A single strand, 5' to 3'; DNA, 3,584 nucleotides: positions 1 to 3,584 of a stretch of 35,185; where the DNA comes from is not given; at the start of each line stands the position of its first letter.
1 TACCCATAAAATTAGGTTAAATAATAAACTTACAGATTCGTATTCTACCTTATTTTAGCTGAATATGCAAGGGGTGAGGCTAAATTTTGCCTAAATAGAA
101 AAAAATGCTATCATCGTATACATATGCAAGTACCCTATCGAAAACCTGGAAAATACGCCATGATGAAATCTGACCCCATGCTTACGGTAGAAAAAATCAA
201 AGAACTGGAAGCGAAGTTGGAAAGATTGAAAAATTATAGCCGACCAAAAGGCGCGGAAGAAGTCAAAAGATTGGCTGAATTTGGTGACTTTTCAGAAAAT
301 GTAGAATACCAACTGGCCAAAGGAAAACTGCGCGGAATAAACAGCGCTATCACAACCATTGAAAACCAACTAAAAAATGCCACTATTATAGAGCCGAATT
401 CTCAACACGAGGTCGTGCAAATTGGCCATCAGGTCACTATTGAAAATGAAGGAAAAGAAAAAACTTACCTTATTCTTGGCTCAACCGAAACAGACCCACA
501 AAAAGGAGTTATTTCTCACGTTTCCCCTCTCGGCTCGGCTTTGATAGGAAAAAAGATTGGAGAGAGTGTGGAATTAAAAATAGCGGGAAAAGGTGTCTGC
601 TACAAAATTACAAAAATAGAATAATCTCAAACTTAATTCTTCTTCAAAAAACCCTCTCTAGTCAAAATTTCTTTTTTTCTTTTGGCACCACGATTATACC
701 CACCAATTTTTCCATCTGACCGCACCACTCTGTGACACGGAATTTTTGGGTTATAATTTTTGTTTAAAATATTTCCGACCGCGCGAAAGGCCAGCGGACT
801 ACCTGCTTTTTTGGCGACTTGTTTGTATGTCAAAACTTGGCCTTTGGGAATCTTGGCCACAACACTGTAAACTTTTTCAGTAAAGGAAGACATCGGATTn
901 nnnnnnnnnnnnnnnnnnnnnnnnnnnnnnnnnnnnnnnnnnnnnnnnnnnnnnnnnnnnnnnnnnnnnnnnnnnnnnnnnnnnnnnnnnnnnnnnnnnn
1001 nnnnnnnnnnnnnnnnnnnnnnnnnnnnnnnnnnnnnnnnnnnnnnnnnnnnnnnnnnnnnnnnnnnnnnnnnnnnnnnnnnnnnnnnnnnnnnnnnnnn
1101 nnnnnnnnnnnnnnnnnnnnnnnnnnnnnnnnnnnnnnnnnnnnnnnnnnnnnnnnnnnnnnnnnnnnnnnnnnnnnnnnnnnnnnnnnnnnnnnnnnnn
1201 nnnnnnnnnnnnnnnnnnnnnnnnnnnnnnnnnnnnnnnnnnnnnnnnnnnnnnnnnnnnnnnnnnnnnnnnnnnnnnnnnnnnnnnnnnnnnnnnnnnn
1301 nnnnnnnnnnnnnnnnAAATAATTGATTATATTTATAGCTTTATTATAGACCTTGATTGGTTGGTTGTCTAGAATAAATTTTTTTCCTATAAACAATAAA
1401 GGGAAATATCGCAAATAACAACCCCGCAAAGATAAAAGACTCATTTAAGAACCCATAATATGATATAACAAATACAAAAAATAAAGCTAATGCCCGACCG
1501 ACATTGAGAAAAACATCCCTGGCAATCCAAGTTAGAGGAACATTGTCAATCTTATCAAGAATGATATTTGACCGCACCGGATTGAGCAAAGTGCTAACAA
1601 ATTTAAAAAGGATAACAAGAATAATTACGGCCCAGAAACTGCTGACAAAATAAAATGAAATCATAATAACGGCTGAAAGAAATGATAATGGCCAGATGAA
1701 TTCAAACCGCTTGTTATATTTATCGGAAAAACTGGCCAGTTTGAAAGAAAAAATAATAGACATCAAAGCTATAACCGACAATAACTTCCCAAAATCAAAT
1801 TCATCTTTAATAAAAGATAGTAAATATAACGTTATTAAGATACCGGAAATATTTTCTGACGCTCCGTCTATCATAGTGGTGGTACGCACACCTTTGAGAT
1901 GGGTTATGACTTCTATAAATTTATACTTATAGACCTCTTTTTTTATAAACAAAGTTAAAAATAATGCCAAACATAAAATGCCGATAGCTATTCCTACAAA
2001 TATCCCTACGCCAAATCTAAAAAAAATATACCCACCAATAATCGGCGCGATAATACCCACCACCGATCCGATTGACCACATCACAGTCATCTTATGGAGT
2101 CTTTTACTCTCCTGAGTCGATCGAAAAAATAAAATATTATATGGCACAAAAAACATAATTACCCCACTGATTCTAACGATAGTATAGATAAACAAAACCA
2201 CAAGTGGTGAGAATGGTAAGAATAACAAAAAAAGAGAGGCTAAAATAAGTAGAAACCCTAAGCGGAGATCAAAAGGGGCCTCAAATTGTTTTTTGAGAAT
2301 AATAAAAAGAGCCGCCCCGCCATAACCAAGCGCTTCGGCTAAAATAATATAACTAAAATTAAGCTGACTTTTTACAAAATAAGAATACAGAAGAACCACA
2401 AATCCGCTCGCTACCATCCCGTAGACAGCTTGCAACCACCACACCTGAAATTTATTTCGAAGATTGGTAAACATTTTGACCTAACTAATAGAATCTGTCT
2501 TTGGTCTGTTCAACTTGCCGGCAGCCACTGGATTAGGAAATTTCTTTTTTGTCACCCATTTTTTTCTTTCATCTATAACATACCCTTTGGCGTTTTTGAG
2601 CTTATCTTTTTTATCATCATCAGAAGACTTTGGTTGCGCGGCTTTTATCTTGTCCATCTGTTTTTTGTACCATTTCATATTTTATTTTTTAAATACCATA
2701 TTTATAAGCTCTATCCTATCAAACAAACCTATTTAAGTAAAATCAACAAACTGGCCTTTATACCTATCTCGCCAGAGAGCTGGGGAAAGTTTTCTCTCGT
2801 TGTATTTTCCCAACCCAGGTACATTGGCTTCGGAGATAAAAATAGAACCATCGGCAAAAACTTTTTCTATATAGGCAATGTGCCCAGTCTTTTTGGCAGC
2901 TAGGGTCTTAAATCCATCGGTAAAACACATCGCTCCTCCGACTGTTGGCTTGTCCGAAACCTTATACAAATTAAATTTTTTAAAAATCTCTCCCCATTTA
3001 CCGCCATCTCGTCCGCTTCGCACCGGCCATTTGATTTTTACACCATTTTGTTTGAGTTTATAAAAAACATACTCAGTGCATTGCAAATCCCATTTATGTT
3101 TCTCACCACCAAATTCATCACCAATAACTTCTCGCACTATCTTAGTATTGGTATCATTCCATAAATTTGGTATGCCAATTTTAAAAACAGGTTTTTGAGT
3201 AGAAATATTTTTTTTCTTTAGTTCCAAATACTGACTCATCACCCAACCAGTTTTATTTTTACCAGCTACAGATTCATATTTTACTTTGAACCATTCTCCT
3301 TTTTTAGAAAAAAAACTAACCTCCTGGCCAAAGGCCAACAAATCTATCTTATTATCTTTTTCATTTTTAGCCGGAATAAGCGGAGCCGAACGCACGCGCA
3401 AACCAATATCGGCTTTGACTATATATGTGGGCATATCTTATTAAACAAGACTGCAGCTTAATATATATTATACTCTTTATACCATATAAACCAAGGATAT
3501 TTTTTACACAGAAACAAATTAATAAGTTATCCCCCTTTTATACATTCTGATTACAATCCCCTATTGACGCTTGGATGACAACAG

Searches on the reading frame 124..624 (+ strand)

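Call 57: search_protein_families(library=pfam, proteins=[window:124-624:+], max_evalue=0.001)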
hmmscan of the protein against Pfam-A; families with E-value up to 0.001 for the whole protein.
window:124-624:+ (166 aa): 2 families
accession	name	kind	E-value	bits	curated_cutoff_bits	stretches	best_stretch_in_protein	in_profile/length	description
PF01272.25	GreA_GreB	-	1.2e-21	76.9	26.9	1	94-166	2-76/77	Transcription elongation factor, GreA/GreB, C-term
PF03449.20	GreA_GreB_N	-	3.4e-17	62.8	24.5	1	19-88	2-71/71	Transcription elongation factor, N-terminal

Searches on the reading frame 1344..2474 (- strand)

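Call 57: search_protein_families(library=pfam, proteins=[window:1344-2474:-], max_evalue=0.001)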
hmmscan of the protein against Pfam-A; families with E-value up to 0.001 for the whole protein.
window:1344-2474:- (376 aa): 1 family
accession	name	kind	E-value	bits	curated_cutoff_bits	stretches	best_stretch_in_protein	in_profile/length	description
PF07690.21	MFS_1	-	1.1e-06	28.3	33.4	1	202-365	7-174/347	Major Facilitator Superfamily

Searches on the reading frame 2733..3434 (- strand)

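Call 57: search_protein_families(library=pfam, proteins=[window:2733-3434:-], max_evalue=0.001)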
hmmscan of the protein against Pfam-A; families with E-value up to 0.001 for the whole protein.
window:2733-3434:- (233 aa): 2 families
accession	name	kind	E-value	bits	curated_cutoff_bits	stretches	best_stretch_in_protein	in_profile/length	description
PF05257.22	CHAP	-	3.4e-14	53.5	26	1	111-204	4-81/81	CHAP domain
PF08239.17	SH3_3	-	0.00024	21.7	27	1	25-71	11-54/54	Bacterial SH3 domain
